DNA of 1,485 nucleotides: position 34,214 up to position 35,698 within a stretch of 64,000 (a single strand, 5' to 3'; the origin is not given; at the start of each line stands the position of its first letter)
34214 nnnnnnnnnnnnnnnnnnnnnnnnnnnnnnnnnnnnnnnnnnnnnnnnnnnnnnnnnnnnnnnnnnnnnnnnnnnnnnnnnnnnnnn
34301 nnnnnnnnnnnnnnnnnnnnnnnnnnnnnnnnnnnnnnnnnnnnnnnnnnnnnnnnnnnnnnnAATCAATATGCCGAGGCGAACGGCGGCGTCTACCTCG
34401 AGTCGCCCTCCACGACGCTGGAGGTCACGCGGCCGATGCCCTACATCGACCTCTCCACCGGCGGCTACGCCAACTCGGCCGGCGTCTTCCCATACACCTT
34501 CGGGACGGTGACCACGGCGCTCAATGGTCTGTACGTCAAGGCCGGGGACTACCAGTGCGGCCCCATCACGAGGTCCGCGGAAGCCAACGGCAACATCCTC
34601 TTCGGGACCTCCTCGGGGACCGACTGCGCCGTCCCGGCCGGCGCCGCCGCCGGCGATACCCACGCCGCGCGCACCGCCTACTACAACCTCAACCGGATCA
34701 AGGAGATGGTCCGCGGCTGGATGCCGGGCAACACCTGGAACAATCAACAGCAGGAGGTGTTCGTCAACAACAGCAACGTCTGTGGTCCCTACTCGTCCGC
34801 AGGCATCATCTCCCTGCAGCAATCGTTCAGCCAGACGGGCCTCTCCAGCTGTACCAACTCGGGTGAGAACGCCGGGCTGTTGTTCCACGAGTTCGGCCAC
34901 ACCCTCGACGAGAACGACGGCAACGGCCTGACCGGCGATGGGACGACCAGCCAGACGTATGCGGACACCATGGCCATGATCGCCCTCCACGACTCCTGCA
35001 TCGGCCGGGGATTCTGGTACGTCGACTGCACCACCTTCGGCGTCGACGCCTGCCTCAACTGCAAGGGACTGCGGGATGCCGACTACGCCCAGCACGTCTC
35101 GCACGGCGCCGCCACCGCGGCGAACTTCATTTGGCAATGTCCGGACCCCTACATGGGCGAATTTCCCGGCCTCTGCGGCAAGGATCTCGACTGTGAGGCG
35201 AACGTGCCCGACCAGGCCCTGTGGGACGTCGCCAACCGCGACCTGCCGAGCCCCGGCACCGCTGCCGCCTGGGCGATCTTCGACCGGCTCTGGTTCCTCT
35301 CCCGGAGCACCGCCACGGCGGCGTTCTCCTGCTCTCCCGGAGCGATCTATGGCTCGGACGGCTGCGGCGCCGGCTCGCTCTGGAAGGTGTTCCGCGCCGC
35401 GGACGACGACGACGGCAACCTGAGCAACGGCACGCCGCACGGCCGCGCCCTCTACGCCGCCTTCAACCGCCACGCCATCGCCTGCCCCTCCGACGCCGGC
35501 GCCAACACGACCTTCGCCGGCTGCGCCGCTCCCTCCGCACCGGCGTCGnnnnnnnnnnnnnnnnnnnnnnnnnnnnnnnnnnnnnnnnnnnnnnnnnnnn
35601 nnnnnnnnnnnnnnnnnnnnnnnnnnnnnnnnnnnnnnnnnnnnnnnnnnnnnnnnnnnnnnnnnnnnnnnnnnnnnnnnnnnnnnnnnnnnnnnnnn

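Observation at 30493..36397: Tandem duplicated ~970-aa secreted HEXXH metalloproteases with an unassignable zinc-site layout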

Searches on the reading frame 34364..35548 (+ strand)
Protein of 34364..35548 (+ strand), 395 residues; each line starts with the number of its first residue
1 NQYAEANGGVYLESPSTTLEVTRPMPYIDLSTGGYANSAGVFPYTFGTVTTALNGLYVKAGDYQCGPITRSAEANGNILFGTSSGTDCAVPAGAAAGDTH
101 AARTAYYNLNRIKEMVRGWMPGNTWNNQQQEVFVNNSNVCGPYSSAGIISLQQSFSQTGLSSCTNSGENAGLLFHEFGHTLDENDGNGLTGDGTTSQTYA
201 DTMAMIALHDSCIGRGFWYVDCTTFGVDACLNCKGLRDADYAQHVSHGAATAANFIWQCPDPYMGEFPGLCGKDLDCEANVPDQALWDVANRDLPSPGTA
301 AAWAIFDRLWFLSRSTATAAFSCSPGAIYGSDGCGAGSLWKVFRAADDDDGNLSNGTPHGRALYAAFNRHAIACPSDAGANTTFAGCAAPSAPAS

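Call 60: predict_structure(alignment_id=A2)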
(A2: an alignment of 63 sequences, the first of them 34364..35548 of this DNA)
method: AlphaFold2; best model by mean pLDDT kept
length: 395 residues; sequences in the alignment: 63
mean_pLDDT: 83.5   pTM: 0.85
mean pLDDT of the five models: 83.5, 82.4, 81.2, 80.9, 80.8
residues with pLDDT >= 90: 200; 70-90: 125; 50-70: 45; < 50: 25
segments of 3 or more residues with pLDDT < 50: 146-150, 152-154, 156-167, 391-395
pLDDT, mean of each block of 10 residues (from residue 1): 89 77 95 92 91 94 89 93 81 86 91 92 91 78 54 45 52 86 77 87 90 64 56 67 88 90 84 90 96 95 95 90 91 95 95 93 97 97 69 43
secondary structure, 60 per line:
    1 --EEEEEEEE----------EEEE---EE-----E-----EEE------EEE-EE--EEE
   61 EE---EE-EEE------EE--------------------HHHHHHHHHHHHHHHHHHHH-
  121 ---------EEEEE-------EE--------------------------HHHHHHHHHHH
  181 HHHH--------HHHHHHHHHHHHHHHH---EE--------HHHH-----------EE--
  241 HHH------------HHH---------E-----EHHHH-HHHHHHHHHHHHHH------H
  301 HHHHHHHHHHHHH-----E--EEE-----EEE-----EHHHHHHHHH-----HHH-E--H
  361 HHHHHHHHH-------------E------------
elements in order: E3-10 E21-24 E41-43 E50-52 E58-62 E69-71 H100-119 E130-134 H170-184 H193-208 H222-225 H275-278 H280-293 H300-313 E322-324 E330-332 H339-347 H360-369

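Call 62: fold_search(model_id=the predicted structure, library=pdb)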
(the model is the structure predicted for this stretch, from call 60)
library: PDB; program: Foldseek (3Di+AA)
matches with E <= 10: 22; with E <= 0.001: 2
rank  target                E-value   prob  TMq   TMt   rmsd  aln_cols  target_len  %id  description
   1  3nqx                  7.5e-06  1.00  0.45  0.57   8.0       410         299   12  Crystal structure of vibriolysin MCP-02 mature enzyme, a zinc metalloprotease from M4 family (released 2010-10-06)
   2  3nqz_B                4.9e-05  1.00  0.44  0.54   9.1       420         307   12  Crystal structure of the autoprocessed Vibriolysin MCP-02 with E369A mutation (released 2010-10-06)
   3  7qp3                  1.0e-02  0.97  0.48  0.48   8.6       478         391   12  Pseudogymnoascus pannorum M36 protease without the propeptide (released 2023-01-18)
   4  6yy0_H                1.5e+00  0.04  0.09  0.20  13.4       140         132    8  bovine ATP synthase F1-peripheral stalk domain, state 1 (released 2020-09-09)
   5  8ap9_H                1.6e+00  0.06  0.10  0.19  10.3        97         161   10  rotor of the Trypanosoma brucei mitochondrial ATP synthase dimer (released 2022-10-26)
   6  2x5p                  2.0e+00  0.08  0.12  0.32   6.1       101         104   14  Crystal structure of the Streptococcus pyogenes fibronectin binding protein Fbab-B (released 2010-09-01)
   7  9bxu_H                2.1e+00  0.05  0.11  0.25  15.1       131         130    8  Cryo-EM structure of ATP synthase DP state (released 2025-08-06)
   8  6tt7_H                3.7e+00  0.02  0.10  0.22  14.3       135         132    8  Ovine ATP synthase 1a state (released 2020-09-23)
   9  3hn5_A                4.2e+00  0.05  0.12  0.20   5.8       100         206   12  Crystal structure of BF0290 (YP_210027.1) from Bacteroides fragilis NCTC 9343 at 1.70 A resolution (released 2009-06-23)
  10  5hts_C                5.2e+00  0.03  0.12  0.17   8.5       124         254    9  Crystal structure of shaft pilin spaA from Lactobacillus rhamnosus GG - D295N mutant (released 2016-07-20)
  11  7jtv_B                5.2e+00  0.02  0.23  0.12  13.2       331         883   13  Structure of IMPa from Pseudomonas aeruginosa in complex with an O-glycopeptide (released 2020-12-16)
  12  7evt_G                5.2e+00  0.01  0.08  0.08  14.5       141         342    9  Crystal structure of the N-terminal degron-truncated human glutamine synthetase (released 2021-11-10)
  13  4mli_A                5.9e+00  0.03  0.09  0.26   5.9        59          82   20  Crystal structure of the SpyTag/SpyCatcher complex (released 2013-11-13)
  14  3wof_D                6.2e+00  0.02  0.08  0.22  10.8        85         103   12  Crystal structure of P23-45 gp39 (6-132) bound to Thermus thermophilus RNA polymerase beta-flap domain (released 2014-03-12)
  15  4fxt_E                7.0e+00  0.02  0.11  0.18  12.7       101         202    9  Crystal structure of a DUF3823 family protein (BACOVA_02663) from Bacteroides ovatus ATCC 8483 at 2.77 A resolution (released 2012-07-25)
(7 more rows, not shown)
